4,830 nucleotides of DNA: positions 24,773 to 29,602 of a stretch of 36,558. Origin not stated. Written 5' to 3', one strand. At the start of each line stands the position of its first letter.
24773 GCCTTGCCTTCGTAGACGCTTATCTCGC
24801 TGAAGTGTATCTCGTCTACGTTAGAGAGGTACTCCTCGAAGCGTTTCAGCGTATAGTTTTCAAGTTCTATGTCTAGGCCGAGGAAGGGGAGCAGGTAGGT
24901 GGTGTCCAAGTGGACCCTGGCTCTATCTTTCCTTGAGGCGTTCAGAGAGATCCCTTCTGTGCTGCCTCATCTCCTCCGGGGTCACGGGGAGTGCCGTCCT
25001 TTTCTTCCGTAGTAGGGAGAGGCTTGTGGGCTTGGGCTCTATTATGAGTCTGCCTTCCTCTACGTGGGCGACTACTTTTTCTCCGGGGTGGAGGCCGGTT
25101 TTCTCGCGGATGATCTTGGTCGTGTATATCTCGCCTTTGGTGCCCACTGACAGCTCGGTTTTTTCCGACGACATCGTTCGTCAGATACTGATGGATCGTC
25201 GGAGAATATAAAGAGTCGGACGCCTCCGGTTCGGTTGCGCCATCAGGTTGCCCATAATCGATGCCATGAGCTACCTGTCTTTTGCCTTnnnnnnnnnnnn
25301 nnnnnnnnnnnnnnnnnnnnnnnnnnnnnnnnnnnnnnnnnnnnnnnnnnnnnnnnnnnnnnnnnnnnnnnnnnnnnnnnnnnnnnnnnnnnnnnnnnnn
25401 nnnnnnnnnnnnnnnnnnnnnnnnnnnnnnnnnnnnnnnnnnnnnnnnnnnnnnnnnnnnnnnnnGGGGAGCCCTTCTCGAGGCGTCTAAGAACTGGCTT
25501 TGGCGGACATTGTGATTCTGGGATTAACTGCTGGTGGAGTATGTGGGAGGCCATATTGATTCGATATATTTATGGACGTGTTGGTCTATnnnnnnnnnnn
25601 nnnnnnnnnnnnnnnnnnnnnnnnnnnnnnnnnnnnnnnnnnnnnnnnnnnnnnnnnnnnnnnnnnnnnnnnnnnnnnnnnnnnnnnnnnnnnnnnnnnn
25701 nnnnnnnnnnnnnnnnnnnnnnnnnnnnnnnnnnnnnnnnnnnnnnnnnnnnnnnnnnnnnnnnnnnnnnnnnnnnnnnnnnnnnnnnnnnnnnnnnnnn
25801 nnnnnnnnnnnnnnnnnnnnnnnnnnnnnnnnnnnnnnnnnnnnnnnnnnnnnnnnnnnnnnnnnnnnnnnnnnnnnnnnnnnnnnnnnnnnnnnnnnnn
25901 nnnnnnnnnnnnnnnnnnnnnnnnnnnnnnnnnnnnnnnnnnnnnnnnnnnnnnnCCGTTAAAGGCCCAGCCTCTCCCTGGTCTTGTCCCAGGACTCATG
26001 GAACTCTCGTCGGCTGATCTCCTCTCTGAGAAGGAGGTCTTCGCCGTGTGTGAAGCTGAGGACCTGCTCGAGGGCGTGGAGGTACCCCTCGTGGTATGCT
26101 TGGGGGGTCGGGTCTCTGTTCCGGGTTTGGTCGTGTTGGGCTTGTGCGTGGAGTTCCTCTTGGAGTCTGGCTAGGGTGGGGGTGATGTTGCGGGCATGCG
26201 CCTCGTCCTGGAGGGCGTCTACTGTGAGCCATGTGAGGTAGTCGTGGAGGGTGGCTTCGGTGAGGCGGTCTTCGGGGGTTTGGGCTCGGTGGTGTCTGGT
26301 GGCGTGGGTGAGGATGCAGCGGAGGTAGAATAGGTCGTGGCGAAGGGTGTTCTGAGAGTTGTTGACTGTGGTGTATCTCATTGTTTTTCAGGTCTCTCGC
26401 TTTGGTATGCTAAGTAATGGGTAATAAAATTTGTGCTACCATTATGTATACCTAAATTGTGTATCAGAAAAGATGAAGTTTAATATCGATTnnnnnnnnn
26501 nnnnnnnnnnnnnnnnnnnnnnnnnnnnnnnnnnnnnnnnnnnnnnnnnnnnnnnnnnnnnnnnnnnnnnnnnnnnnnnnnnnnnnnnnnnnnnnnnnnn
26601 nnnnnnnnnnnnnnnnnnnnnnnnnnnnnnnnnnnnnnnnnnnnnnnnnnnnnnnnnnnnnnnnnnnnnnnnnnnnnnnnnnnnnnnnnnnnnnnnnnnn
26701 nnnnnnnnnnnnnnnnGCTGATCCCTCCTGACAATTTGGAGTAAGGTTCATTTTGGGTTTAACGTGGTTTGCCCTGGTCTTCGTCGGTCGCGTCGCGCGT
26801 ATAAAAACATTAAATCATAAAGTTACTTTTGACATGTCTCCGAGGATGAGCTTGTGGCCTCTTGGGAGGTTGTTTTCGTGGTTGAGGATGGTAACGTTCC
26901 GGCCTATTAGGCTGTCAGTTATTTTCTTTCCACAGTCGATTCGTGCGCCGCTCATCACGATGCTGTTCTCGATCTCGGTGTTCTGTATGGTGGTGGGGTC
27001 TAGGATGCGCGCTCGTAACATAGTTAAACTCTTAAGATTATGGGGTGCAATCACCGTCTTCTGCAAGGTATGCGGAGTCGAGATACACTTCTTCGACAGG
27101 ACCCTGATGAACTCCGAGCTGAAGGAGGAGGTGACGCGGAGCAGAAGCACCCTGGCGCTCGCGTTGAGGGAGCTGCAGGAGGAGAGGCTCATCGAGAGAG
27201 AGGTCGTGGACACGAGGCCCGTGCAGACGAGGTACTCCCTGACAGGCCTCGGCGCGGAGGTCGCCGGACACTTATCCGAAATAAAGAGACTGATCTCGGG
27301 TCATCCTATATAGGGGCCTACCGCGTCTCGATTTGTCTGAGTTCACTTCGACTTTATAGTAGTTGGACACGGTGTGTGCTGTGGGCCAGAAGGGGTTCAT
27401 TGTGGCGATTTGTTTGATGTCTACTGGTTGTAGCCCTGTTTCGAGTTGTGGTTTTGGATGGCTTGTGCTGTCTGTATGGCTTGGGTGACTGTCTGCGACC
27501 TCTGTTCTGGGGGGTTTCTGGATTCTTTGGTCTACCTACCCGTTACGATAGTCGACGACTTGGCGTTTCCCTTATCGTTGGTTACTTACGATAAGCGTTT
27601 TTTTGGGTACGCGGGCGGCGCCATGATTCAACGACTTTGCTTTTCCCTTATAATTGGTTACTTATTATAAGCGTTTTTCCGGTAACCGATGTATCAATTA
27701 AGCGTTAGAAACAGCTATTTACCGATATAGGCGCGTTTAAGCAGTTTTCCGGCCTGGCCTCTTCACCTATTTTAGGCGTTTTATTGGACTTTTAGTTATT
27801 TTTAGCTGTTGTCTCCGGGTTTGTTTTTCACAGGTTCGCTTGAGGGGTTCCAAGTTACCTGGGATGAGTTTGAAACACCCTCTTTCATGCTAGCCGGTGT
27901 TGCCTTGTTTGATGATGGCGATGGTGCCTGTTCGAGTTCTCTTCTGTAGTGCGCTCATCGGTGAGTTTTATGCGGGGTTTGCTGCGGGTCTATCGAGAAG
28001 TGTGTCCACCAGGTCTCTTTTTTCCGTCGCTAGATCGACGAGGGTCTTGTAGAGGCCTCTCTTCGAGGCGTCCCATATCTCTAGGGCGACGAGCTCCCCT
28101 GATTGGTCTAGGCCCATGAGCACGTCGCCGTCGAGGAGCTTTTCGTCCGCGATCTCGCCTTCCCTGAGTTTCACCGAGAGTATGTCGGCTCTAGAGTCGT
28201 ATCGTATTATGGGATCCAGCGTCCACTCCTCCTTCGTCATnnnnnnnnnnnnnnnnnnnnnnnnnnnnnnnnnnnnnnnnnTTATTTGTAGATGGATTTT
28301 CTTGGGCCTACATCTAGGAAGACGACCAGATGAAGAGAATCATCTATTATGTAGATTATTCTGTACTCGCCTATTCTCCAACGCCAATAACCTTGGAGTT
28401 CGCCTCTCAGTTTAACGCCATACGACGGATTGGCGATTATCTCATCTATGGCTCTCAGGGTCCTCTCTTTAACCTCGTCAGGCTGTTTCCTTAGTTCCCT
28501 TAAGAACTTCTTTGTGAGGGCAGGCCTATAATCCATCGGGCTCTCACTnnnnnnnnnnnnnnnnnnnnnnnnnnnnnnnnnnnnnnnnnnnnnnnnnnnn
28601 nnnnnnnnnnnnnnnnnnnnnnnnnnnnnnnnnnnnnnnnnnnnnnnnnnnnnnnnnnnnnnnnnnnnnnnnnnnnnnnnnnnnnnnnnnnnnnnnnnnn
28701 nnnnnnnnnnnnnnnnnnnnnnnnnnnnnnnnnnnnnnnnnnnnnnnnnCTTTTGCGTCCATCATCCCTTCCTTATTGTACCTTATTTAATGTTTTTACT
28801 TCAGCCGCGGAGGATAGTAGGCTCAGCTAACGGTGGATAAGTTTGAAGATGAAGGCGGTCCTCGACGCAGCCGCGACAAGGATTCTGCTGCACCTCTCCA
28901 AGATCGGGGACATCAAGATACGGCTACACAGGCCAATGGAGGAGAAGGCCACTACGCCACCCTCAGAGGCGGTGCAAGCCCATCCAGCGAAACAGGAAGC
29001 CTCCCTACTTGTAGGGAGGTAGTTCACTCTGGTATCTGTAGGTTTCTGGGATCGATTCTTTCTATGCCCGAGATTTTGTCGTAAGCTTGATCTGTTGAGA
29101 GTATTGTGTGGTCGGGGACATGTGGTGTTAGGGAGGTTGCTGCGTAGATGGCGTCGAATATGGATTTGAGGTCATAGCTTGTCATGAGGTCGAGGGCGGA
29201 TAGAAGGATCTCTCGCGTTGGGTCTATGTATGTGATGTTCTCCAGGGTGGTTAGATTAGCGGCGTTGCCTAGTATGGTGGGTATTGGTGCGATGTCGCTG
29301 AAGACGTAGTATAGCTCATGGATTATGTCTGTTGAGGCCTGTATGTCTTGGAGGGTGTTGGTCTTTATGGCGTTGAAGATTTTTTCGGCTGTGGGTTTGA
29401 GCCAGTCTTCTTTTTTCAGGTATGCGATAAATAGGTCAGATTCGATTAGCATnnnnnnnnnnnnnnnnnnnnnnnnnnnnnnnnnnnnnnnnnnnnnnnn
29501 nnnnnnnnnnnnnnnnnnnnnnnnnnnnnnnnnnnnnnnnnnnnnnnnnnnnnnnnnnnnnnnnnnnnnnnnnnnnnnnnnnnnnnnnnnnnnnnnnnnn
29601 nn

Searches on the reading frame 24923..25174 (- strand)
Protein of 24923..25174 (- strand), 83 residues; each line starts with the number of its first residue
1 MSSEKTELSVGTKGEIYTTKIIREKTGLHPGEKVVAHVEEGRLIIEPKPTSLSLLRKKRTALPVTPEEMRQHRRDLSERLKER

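Call 10: search_protein_families(library=pfam, proteins=[window:24923-25174:-], max_evalue=0.01)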
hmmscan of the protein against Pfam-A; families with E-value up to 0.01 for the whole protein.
window:24923-25174:- (83 aa): 1 family
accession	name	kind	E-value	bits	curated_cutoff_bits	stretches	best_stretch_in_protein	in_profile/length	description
PF04014.23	MazE_antitoxin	-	9.7e-05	22.7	24.7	1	21-50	15-45/48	Antidote-toxin recognition MazE, bacterial antitoxin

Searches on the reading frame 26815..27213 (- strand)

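Call 10: search_protein_families(library=pfam, proteins=[window:26815-27213:-], max_evalue=0.01)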
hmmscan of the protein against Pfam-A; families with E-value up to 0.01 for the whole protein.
window:26815-27213:- (132 aa): 3 families
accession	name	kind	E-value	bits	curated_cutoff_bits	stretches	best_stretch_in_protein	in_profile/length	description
PF25247.1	LbH_GLGC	-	0.00055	20.3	27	1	69-109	1-40/135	GLGC left-handed parallel beta-helix domain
PF25084.1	LbH_EIF2B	-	0.0017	18.8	54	1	77-111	49-83/105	EIF2B subunit epsilon LbH domain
PF24894.1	Hexapep_GlmU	-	0.0096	16.5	23.3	0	73-111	24-62/104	GlmU-like, C-terminal hexapeptide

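Call 95: search_protein_families(library=pfam, alignment_id=A6, max_evalue=0.001)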
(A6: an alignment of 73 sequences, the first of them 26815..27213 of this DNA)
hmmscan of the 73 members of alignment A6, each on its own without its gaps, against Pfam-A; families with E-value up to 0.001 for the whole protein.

A. member 1, window:26815-27213:- (132 aa): 1 family
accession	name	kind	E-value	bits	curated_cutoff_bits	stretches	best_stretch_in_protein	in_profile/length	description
PF25247.1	LbH_GLGC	-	0.00055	20.3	27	1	69-109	1-40/135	GLGC left-handed parallel beta-helix domain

B. families by the number of members that match (of 73 scanned): 72 families (the first 25 are shown)
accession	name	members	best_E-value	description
PF00266.25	Aminotran_5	6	1.2e-21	Aminotransferase class-V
PF22580.2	KYNU_C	4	2.4e-31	Kynureninase C-terminal domain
PF02747.20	PCNA_C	4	1.2e-12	Proliferating cell nuclear antigen, C-terminal domain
PF00293.34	NUDIX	3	4.6e-24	NUDIX domain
PF03358.20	FMN_red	3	1.4e-22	NADPH-dependent FMN reductase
PF00705.23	PCNA_N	3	7e-12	Proliferating cell nuclear antigen, N-terminal domain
PF02525.22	Flavodoxin_2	3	2.2e-11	Flavodoxin-like fold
PF14815.12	NUDIX_4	3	3.8e-07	NUDIX domain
PF02144.21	Rad1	3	6.9e-05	Repair protein Rad1/Rec1/Rad17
PF02515.22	CoA_transf_3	2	8.9e-110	CoA-transferase family III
PF00326.27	Peptidase_S9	2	1.5e-47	Prolyl oligopeptidase family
PF00005.33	ABC_tran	2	3.6e-31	ABC transporter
PF01513.26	NAD_kinase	2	1.3e-20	ATP-NAD kinase N-terminal domain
PF20143.4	NAD_kinase_C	2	4e-19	ATP-NAD kinase C-terminal domain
PF07728.20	AAA_5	2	3.2e-12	AAA domain (dynein-related subfamily)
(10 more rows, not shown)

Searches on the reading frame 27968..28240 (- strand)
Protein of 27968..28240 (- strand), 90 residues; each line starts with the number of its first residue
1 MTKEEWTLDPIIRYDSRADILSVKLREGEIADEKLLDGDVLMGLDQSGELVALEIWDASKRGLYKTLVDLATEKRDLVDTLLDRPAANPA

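Call 10: search_protein_families(library=pfam, proteins=[window:27968-28240:-], max_evalue=0.01)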
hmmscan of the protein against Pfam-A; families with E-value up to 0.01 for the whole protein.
window:27968-28240:- (90 aa): 1 family
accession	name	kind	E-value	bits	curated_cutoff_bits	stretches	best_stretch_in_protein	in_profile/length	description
PF10049.14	DUF2283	-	6.9e-12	45.8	23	1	12-59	2-49/49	Protein of unknown function (DUF2283)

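Call 76: find_encoding_contigs(protein=window:27968-28240:-, flank=3500, max_places=10)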
Protein window:27968-28240:- (90 aa): 2 contigs read that carry it; 2 places shown.
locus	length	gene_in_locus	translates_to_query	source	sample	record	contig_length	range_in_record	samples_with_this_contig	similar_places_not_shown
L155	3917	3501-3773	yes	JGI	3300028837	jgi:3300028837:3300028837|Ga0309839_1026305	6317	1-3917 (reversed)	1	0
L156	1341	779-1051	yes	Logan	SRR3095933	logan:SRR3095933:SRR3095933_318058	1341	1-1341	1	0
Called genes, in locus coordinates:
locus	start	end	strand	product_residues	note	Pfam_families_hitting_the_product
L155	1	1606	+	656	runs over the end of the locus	PF26549:Tricorn_N, PF07676:PD40, PF00930:DPPIV_N (weak), PF26550:Tricorn_2nd (weak), PF26549:Tricorn_N, PF02129:Peptidase_S15 (weak), PF20434:BD-FAE (weak), PF00326:Peptidase_S9, +4 more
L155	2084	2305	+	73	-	-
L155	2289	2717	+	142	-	-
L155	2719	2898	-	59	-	-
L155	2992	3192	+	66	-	-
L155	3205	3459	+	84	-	PF05016:ParE_toxin, PF15781:ParE-like_toxin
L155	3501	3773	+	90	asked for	PF10049:DUF2283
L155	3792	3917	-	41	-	?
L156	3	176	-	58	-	?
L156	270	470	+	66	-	-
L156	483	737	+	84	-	PF05016:ParE_toxin, PF15781:ParE-like_toxin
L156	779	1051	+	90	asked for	PF10049:DUF2283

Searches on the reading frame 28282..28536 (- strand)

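Call 10: search_protein_families(library=pfam, proteins=[window:28282-28536:-], max_evalue=0.01)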
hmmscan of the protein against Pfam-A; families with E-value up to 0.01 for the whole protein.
window:28282-28536:- (84 aa): 4 families
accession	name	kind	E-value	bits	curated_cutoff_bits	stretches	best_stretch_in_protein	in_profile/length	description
PF05016.21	ParE_toxin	-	1e-09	39.3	23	1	7-83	3-89/89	ParE toxin of type II toxin-antitoxin system, parDE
PF15781.12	ParE-like_toxin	-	2e-07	31.3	28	1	8-84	4-84/87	ParE-like toxin of type II bacterial toxin-antitoxin system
PF06769.20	YoeB_toxin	-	0.0029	18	27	1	21-67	18-69/80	YoeB-like toxin of bacterial type II toxin-antitoxin system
PF05973.20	Gp49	-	0.0048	17.4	23.9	1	14-72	2-66/90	Phage derived protein Gp49-like (DUF891)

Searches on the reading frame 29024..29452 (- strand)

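Call 10: search_protein_families(library=pfam, proteins=[window:29024-29452:-], max_evalue=0.01)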
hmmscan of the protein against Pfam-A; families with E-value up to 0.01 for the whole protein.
window:29024-29452:- (142 aa): 1 family
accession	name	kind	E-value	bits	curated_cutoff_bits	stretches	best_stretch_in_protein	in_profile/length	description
PF01850.27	PIN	-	0.00011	23.2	23.6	1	7-127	7-117/120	PIN domain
